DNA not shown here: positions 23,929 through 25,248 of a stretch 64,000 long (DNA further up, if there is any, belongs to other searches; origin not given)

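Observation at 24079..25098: Phage-encoded amidinotransferase with intact catalytic-Cys motif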

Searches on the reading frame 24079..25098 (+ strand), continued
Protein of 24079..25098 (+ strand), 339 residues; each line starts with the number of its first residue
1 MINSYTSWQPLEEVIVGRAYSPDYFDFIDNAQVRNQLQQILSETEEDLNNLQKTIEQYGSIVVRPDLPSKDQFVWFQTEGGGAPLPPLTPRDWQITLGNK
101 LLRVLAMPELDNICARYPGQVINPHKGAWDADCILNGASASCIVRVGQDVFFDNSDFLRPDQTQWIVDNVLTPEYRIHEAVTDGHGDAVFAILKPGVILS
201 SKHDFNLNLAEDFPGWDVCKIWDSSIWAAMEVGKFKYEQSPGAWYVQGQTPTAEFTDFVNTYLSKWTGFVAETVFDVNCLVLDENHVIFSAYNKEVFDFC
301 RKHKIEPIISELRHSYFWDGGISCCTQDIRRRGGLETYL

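Call 30: search_solved_structures(query=A1, max_evalue=0.01, show_alignments=4)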
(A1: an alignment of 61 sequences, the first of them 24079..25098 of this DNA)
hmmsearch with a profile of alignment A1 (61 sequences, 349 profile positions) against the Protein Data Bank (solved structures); distinct sequences matched with E-value up to 0.01: 7.
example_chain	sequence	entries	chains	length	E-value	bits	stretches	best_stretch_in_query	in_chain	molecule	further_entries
6u1r_A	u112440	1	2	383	6.3e-35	124.1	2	48-227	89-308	SxtG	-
2jdx_A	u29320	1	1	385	8.4e-35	123.7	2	51-227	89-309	PROTEIN (L-ARGININE:GLYCINE AMIDINOTRANSFERASE)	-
1jdx_A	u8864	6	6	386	1.5e-34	122.9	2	51-228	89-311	PROTEIN (L-ARGININE:GLYCINE AMIDINOTRANSFERASE)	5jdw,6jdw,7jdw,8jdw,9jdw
1jdw_A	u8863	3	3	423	2.4e-34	122.2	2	51-228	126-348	L-ARGININE:GLYCINE AMIDINOTRANSFERASE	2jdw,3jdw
5wpi_A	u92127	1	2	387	2.8e-34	122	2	5-227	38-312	HsvA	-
4jdw_A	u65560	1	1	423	6.2e-32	114.3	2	51-228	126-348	L-ARGININE:GLYCINE AMIDINOTRANSFERASE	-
1bwd_A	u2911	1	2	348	4.5e-31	111.4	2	6-221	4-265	PROTEIN (INOSAMINE-PHOSPHATE AMIDINOTRANSFERASE)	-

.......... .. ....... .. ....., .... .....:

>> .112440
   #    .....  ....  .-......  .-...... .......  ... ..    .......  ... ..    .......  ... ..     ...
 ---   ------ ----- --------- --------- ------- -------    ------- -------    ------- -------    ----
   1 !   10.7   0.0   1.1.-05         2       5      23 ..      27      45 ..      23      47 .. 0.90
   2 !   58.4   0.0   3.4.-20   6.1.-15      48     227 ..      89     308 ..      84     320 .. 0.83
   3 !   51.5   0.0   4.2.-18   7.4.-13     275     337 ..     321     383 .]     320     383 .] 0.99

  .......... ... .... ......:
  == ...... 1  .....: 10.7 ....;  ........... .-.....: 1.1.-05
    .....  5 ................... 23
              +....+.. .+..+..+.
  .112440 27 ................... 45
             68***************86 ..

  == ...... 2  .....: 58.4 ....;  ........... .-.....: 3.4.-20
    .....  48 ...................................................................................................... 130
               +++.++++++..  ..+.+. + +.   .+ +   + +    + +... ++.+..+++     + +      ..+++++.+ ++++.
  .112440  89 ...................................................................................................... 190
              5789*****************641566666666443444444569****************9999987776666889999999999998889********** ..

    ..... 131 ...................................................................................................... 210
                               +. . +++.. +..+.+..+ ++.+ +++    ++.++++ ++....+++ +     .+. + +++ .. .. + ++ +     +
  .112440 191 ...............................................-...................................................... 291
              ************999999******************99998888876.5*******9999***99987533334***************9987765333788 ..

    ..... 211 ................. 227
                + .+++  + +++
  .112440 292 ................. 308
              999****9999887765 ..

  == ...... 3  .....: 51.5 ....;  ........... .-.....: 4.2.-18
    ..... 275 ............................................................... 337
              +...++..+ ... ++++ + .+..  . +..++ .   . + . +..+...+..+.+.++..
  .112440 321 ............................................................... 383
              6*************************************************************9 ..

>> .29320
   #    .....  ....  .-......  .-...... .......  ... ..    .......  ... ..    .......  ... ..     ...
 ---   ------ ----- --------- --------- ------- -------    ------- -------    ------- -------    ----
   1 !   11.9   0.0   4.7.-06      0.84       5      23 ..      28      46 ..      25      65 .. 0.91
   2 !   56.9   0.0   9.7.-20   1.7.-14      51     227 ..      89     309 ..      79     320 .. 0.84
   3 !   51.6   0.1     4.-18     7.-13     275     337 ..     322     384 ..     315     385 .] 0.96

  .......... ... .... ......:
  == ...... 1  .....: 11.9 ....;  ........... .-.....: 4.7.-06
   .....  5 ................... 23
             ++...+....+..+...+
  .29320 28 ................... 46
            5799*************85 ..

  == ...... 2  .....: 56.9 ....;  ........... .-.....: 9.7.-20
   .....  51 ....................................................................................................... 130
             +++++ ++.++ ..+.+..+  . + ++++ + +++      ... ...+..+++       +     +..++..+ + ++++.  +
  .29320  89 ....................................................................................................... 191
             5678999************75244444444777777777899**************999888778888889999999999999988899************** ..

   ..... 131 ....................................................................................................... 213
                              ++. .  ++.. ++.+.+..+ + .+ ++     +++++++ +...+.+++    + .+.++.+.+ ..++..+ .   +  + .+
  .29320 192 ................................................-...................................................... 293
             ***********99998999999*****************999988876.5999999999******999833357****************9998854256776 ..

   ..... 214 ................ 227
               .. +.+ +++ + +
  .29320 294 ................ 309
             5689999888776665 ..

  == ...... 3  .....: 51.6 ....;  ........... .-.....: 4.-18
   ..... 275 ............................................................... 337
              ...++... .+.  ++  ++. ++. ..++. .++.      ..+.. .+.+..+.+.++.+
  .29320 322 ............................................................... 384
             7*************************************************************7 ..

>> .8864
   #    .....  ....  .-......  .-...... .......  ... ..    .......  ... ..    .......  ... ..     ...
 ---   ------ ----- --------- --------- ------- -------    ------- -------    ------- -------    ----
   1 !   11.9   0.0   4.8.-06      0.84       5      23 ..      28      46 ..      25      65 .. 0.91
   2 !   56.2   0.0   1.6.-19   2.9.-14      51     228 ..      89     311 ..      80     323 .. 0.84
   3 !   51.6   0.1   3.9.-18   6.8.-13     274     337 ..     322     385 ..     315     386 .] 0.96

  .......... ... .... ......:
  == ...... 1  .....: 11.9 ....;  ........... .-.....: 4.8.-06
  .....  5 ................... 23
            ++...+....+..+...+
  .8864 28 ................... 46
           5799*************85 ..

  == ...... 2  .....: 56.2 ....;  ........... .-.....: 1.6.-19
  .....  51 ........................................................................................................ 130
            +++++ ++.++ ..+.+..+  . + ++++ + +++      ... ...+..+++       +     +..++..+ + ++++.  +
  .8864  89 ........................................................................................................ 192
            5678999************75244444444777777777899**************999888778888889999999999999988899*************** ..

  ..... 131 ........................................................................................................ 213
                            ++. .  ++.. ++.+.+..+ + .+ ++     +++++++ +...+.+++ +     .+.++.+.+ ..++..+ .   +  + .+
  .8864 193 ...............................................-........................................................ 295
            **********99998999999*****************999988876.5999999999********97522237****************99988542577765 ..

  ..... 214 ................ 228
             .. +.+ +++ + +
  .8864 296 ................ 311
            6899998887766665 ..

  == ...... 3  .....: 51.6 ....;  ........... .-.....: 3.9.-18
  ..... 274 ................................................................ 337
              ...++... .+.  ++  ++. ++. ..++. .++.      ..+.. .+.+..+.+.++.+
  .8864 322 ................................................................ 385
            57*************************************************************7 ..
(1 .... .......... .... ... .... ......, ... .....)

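Call 33: find_related_loci(query=A1, collection=viral_contigs, flank=10000)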
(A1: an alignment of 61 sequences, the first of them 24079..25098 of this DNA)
Query A1 (339 aa) in viral_contigs; peptide patterns used: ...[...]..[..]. (x = any residue, [..] = any of these).
600 stretches matched a pattern (row limit reached: there are more); 579 encode a relative of the query (tblastn E <= 1e-3); the best 80 are kept; 80 distinct loci.
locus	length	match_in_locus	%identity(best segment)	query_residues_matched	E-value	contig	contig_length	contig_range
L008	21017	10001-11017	83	1-339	0e+0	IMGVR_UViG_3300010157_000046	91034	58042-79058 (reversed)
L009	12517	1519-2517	37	2-339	2e-67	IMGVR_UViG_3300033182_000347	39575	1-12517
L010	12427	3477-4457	38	6-339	4e-67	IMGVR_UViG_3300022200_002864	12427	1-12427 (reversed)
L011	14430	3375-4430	36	3-339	2e-63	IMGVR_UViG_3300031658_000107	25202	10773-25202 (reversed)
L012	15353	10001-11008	36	2-338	7e-63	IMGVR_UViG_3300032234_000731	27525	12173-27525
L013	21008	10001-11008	36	2-339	1e-62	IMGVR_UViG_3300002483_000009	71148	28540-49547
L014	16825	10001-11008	36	2-339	1e-62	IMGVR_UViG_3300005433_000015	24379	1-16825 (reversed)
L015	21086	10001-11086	35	3-339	3e-62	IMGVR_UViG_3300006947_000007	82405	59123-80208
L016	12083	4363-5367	37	3-339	2e-61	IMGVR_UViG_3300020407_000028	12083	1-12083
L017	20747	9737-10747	34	1-339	3e-61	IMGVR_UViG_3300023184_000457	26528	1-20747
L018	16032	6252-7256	34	2-339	1e-60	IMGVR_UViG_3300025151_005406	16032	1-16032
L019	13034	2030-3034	36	2-339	8e-60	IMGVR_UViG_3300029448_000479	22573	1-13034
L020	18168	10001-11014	37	2-339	2e-59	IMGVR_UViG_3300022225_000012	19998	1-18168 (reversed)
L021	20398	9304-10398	34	5-339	4e-59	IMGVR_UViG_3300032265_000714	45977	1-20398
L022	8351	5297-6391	34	5-339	4e-59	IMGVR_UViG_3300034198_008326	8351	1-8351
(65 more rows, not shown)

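Call 38: predict_structure(alignment_id=A1)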
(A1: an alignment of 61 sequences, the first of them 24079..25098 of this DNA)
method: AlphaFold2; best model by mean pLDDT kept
length: 339 residues; sequences in the alignment: 61
mean_pLDDT: 90.8   pTM: 0.91
mean pLDDT of the five models: 90.8, 89.6, 89.4, 89.0, 89.0
residues with pLDDT >= 90: 246; 70-90: 70; 50-70: 23; < 50: 0
segments of 3 or more residues with pLDDT < 50: none
pLDDT, mean of each block of 10 residues (from residue 1): 89 98 92 95 98 99 92 75 85 96 94 96 92 95 97 93 97 96 87 98 87 96 72 55 78 90 82 87 98 96 98 92 97 97
secondary structure, 60 per line:
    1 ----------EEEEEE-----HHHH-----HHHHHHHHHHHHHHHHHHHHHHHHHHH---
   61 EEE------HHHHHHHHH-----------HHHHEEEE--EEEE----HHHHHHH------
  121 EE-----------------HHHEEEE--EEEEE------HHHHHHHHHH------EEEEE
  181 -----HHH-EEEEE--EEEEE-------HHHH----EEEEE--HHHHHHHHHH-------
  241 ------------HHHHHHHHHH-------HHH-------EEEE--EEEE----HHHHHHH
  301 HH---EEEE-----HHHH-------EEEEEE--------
elements in order: E11-16 H22-25 H31-57 E61-63 H70-78 H90-93 E94-97 E100-103 H108-114 E143-146 E149-153 H160-169 E176-180 E190-194 E197-201 H209-212 E217-221 H224-233 H253-262 E280-283 E286-289 H294-302 E306-309 H315-318 E326-331

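Call 42: find_related_loci(query=A1, collection=genome_contigs, flank=8000)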
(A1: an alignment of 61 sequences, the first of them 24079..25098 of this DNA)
Query A1 (339 aa) in genome_contigs; peptide patterns used: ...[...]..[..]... (x = any residue, [..] = any of these).
24 stretches matched a pattern; 14 encode a relative of the query (tblastn E <= 1e-3); 14 distinct loci.
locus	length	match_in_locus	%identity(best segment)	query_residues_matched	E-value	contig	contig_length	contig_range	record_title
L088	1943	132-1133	35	2-339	1e-61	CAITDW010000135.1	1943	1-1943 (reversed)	uncultured Candidatus Saccharibacteria bacterium isolate Umea3_bin-0930 genome assembly, contig: bin-0930:135/259, whole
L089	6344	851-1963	33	1-339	4e-58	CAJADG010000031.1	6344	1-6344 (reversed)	MAG: uncultured Bacteroidetes bacterium isolate E-1_bin-168 genome assembly, contig: bin-168:31/92, whole genome shotgun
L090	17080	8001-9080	28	1-339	7e-46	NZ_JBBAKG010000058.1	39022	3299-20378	MAG: Haliscomenobacter sp. isolate EUL_031 ctg58-EUL_031, whole genome shotgun sequence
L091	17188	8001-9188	28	2-339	5e-42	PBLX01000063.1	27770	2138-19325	MAG: Legionellales bacterium isolate SP228 MHASMcontig_519520, whole genome shotgun sequence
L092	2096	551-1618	29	2-339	3e-42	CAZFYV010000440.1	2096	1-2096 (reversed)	MAG TPA_asm: uncultured Pseudobdellovibrionaceae bacterium isolate SRP135972_co2_295 genome assembly, contig: NODE_12701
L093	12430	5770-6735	32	1-339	1e-40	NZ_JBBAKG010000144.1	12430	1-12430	MAG: Haliscomenobacter sp. isolate EUL_031 ctg145-EUL_031, whole genome shotgun sequence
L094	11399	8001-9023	29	2-339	9e-39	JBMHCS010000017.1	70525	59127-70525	MAG: Candidatus Puniceispirillaceae bacterium isolate xHP1_bin.446 c_000000000017, whole genome shotgun sequence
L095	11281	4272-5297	30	3-338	1e-38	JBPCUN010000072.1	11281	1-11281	MAG: Weeksellaceae bacterium isolate MAG_seacave_112 S1Ck127_15145770, whole genome shotgun sequence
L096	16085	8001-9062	30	2-339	2e-38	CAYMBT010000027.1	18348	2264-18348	MAG TPA_asm: uncultured Pseudobdellovibrionaceae bacterium isolate SRP319275_co1_106 genome assembly, contig: NODE_3228_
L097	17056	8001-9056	29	2-339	2e-37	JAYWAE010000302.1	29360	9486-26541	MAG: Pseudobdellovibrionaceae bacterium isolate GL92_UP_concoct_173 GL92_UP_concoct_173_301, whole genome shotgun sequen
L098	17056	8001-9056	28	2-339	7e-37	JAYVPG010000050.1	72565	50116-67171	MAG: Pseudobdellovibrionaceae bacterium isolate GL72_DN_metabat_34 GL72_DN_metabat_34_49, whole genome shotgun sequence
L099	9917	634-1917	38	1-339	5e-36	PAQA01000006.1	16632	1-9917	MAG: Rhodospirillaceae bacterium isolate SP147 971, whole genome shotgun sequence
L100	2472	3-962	29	58-339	2e-35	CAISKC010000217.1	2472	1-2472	MAG: uncultured Legionella sp. isolate Umea_bin-00777 genome assembly, contig: bin-00777:217/557, whole genome shotgun s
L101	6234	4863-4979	49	301-339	2e-8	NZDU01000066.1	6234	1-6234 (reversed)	MAG: Candidatus Pacearchaeota archaeon isolate ARS103 MHASMcontig_680306, whole genome shotgun sequence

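Call 81: search_solved_structures(query=A4, max_evalue=10, show_alignments=1)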
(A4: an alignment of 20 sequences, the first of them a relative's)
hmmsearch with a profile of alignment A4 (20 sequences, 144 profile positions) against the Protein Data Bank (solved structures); distinct sequences matched with E-value up to 10: 14.
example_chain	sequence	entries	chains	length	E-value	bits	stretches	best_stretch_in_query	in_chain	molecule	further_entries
7wfx_A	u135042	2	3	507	3.4e-05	27.3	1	58-136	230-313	Arginyltransferase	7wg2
7wg1_A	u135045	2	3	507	3.4e-05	27.3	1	58-136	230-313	Arginyltransferase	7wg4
7tif_A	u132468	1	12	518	0.00097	22.6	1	65-132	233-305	Arginyl-tRNA--protein transferase 1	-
8e3s_A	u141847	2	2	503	0.00098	22.6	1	65-132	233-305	Arginyl-tRNA--protein transferase 1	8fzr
8j6v_A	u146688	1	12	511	0.00099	22.6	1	65-132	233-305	arginyltransferase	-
1jgi_A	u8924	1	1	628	0.2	15.1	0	35-84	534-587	amylosucrase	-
1mvy_A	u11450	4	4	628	0.32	14.4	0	55-84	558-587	amylosucrase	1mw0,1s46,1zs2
3ro2_A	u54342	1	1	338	0.67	13.4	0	98-129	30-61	G-protein-signaling modulator 2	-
4g2v_A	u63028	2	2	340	0.68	13.4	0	98-129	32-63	G-protein-signaling modulator 2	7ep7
5a6c_A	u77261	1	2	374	0.79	13.2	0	98-129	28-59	G-PROTEIN-SIGNALING MODULATOR 2, AFADIN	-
6hc2_A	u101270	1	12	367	0.8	13.1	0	98-129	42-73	G-protein-signaling modulator 2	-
3sf4_A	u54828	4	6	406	0.92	12.9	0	98-129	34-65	G-protein-signaling modulator 2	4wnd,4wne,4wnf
4wng_A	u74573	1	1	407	0.93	12.9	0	98-129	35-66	G-protein-signaling modulator 2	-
5isv_A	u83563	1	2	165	1.1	12.7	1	61-141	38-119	Ribosomal-protein-alanine acetyltransferase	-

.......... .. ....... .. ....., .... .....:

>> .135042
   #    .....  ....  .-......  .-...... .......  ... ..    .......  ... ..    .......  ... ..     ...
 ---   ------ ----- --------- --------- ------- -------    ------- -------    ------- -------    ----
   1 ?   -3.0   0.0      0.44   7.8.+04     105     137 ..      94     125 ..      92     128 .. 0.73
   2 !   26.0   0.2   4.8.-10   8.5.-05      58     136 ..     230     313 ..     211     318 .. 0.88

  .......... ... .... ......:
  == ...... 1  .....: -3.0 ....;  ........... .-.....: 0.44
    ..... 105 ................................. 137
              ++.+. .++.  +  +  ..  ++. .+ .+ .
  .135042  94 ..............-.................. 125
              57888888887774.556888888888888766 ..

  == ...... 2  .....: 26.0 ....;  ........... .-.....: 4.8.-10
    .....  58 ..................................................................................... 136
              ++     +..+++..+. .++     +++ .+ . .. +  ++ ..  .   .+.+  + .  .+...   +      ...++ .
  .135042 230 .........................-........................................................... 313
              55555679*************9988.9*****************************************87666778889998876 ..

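Call 82: search_solved_structures(query=A5, max_evalue=10)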
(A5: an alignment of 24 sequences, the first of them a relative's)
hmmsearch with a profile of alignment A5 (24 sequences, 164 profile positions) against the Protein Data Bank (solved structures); distinct sequences matched with E-value up to 10: 7.
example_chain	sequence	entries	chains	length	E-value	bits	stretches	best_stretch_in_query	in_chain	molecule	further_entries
5go4_A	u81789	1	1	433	0.098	15.9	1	32-135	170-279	Mitofusin-1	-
5gnt_A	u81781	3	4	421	0.11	15.8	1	32-135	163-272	Mitofusin-1 | Mitofusin-1,Mitofusin-1 fusion protein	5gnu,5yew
5gnr_A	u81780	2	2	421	0.11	15.8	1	32-135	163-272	Mitofusin-1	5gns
5yew_A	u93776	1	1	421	0.11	15.8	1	32-135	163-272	Mitofusin-1,Mitofusin-1 fusion protein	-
5goe_A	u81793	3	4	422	0.2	14.9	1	32-135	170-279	Mitofusin-1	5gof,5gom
6uxt_A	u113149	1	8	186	0.44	13.8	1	113-148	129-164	YfdX protein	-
7rcr_A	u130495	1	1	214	1.2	12.3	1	22-94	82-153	Hemagglutinin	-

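Call 89: find_related_loci(query=window:24079-25098:+, collection=viral_contigs, flank=7000)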
Query window:24079-25098:+ (339 aa) in viral_contigs; peptide patterns used: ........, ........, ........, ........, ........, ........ (x = any residue, [..] = any of these).
161 stretches matched a pattern; 158 encode a relative of the query (tblastn E <= 1e-3); the best 80 are kept; 80 distinct loci.
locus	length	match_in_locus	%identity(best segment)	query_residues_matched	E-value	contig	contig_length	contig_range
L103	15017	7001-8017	91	1-339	0e+0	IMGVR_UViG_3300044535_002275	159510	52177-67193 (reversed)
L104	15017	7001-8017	91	1-339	0e+0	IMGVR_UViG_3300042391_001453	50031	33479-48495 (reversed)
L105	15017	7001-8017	90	1-339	0e+0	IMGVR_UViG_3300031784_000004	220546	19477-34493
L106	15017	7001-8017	90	1-339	0e+0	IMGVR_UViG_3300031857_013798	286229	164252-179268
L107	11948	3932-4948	89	1-339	0e+0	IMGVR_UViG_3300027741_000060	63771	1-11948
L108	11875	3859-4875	88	1-339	0e+0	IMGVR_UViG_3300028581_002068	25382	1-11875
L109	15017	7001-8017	90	1-339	0e+0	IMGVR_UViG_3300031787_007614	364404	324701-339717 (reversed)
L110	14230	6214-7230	87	1-339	0e+0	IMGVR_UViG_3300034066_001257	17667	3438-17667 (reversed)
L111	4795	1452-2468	88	1-339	0e+0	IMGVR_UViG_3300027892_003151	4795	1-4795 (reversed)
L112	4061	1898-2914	88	1-339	0e+0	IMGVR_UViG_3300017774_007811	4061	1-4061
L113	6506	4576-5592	88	1-339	0e+0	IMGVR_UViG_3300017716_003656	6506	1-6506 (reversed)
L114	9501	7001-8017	87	1-339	0e+0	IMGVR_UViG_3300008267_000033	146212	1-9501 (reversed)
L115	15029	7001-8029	88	1-339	0e+0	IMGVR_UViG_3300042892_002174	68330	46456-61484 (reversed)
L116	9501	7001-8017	87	1-339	0e+0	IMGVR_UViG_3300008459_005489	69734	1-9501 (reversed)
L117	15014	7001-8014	88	2-339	0e+0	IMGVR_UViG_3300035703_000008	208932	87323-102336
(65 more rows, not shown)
